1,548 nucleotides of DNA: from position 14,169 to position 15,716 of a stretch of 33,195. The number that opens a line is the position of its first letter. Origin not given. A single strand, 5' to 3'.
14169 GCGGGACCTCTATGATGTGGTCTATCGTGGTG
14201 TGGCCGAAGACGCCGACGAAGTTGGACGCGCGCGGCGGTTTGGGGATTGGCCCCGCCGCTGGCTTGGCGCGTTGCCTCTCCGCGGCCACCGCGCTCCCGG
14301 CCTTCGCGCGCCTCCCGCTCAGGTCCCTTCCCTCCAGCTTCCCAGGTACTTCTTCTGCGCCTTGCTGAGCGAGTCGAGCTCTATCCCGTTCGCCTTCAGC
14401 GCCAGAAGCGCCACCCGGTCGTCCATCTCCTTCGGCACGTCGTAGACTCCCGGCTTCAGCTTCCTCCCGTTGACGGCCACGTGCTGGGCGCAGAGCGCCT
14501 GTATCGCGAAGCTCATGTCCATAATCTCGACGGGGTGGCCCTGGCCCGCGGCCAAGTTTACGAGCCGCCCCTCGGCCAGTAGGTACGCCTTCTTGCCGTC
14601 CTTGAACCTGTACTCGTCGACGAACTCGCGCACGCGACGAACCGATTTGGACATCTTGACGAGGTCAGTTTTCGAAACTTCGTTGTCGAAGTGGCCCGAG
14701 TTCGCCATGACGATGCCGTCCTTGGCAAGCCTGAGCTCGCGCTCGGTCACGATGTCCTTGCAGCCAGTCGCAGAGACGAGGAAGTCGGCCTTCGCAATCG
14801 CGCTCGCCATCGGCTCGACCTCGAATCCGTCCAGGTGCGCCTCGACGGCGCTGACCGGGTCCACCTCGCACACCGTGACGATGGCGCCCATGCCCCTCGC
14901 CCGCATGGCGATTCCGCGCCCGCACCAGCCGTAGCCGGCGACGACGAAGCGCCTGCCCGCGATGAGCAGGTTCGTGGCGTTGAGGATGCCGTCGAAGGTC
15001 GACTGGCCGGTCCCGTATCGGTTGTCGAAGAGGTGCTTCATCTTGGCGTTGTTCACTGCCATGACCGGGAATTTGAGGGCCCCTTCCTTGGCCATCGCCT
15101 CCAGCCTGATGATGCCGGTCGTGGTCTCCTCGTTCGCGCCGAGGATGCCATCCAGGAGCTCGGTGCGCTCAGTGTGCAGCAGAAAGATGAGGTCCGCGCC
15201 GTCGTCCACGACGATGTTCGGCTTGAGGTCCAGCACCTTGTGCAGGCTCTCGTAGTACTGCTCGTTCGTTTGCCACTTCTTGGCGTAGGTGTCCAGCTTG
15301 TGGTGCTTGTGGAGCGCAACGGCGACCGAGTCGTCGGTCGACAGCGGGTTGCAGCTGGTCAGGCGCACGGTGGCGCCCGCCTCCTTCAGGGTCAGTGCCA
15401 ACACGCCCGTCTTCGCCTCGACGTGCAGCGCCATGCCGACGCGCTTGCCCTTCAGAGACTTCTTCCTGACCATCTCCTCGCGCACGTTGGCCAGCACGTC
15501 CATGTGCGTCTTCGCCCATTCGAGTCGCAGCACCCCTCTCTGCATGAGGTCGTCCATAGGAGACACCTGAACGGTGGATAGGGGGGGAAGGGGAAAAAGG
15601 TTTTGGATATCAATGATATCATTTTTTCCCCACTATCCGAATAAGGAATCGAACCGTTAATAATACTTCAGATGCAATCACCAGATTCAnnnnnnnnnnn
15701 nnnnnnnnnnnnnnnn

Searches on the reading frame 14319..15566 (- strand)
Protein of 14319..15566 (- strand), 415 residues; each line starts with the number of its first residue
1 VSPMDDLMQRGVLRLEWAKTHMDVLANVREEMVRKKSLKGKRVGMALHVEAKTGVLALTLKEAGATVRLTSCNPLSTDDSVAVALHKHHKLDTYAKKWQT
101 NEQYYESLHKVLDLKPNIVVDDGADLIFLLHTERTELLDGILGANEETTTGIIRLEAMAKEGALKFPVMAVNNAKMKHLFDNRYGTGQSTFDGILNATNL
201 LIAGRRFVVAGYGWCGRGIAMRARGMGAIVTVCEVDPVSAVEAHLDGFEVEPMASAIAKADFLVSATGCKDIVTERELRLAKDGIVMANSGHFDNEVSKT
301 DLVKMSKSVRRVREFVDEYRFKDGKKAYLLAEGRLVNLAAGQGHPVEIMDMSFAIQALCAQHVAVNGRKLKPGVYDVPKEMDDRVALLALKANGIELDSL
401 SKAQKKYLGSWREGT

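Call 3: search_protein_families(library=pfam, proteins=[window:14319-15566:-], max_evalue=1)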
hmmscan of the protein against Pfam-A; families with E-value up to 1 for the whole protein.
window:14319-15566:- (415 aa): 6 families
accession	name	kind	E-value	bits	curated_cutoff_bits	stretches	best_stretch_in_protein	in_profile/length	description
PF05221.23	AdoHcyase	-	1.2e-50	172.9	25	2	10-132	12-138/299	S-adenosyl-L-homocysteine hydrolase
PF00670.27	AdoHcyase_NAD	-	4.7e-47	160.6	27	1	182-342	1-161/162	S-adenosyl-L-homocysteine hydrolase, NAD binding domain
PF02826.25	2-Hacid_dh_C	-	1.4e-06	28.3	25.1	1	201-292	33-128/178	D-isomer specific 2-hydroxyacid dehydrogenase, NAD binding domain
PF07991.19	KARI_N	-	0.00051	20.1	20.6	1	202-264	2-65/165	Acetohydroxy acid isomeroreductase, NADPH-binding domain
PF01262.27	AlaDh_PNT_C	-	0.06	13.2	23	1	205-303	29-96/214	Alanine dehydrogenase/PNT, C-terminal domain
PF01004.24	Flavi_M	-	0.1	12.7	25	1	81-111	1-31/74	Flavivirus envelope glycoprotein M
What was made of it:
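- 14319..15566 (-): Flank: S-adenosylhomocysteine hydrolase (ahcY), host composition. Pfam 1e-50 (call 3).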

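Call 20: find_related_loci(query=window:14319-15557:-, collection=genome_contigs, flank=10000)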
Query window:14319-15557:- (412 aa) in genome_contigs; peptide patterns used: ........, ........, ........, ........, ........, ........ (x = any residue, [..] = any of these).
599 stretches matched a pattern (row limit reached: there are more); 575 encode a relative of the query (tblastn E <= 1e-3); the best 80 are kept; 80 distinct loci.
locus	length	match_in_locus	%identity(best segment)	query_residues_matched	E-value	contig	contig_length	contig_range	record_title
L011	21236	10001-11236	88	1-412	0e+0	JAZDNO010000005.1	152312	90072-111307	MAG: Methanobacteriota archaeon isolate MEGAHIT-group-0.714 k141_107042, whole genome shotgun sequence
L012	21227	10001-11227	77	4-412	0e+0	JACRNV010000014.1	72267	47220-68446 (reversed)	MAG: Methanobacteriota archaeon isolate NC_groundwater_1944_Pr3_S-0.2um_58_6 scaffold_186147, whole genome shotgun seque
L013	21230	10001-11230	71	3-412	0e+0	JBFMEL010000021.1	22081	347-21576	MAG: Thermoplasmatota archaeon isolate MAG244 MAG244_21, whole genome shotgun sequence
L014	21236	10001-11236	70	1-412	0e+0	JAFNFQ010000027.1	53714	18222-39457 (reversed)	MAG: Methanobacteriota archaeon isolate bin_16 PROKKA_contig000027, whole genome shotgun sequence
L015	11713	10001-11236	70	1-412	0e+0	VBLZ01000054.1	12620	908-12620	MAG: Methanobacteriota archaeon isolate EA_10 14_0929_12_30cm_scaffold_2745, whole genome shotgun sequence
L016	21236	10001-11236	69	1-412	0e+0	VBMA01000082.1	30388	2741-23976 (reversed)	MAG: Methanobacteriota archaeon isolate EA_11 14_0903_13_40cm_scaffold_557, whole genome shotgun sequence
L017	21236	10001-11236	69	1-412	0e+0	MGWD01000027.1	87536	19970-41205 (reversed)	MAG: Euryarchaeota archaeon RBG_19FT_COMBO_69_17 rbg_19ft_combo_scaffold_27, whole genome shotgun sequence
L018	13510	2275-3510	71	1-412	0e+0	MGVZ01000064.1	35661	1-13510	MAG: Euryarchaeota archaeon RBG_16_67_27 RBG_16_scaffold_6195, whole genome shotgun sequence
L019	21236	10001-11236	70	1-412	0e+0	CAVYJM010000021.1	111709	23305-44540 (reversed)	MAG: uncultured Thermoplasmata archaeon isolate MFD01299.bin.2.33 genome assembly, contig: contig_76486, whole genome sh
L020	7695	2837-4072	69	1-412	0e+0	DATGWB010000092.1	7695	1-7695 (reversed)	MAG TPA_asm: Thermoplasmata archaeon isolate SMAG_U10571 k141_2099362, whole genome shotgun sequence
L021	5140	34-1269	69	1-412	0e+0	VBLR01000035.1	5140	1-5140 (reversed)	MAG: Methanobacteriota archaeon isolate EA_2 14_0903_05_30cm_scaffold_8329, whole genome shotgun sequence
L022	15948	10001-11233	67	2-412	0e+0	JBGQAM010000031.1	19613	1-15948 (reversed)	MAG: Thermoplasmata archaeon isolate OBJ2_061818_130_30 k141_1253693_length_19613_cov_10.9569, whole genome shotgun sequ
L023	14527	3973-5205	68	2-412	0e+0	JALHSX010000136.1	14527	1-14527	MAG: Thermoplasmata archaeon isolate PFL9 seq_1661057, whole genome shotgun sequence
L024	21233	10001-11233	67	2-412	0e+0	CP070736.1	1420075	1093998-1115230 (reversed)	MAG: Methanobacteriota archaeon isolate bin4 chromosome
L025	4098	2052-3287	68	1-412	0e+0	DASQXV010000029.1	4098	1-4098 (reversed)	MAG TPA_asm: Thermoplasmata archaeon isolate SMAG_U11048 k141_416262, whole genome shotgun sequence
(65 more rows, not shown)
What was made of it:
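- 14319..15566 (-): 88% identical to the L011 orthologue (call 20).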
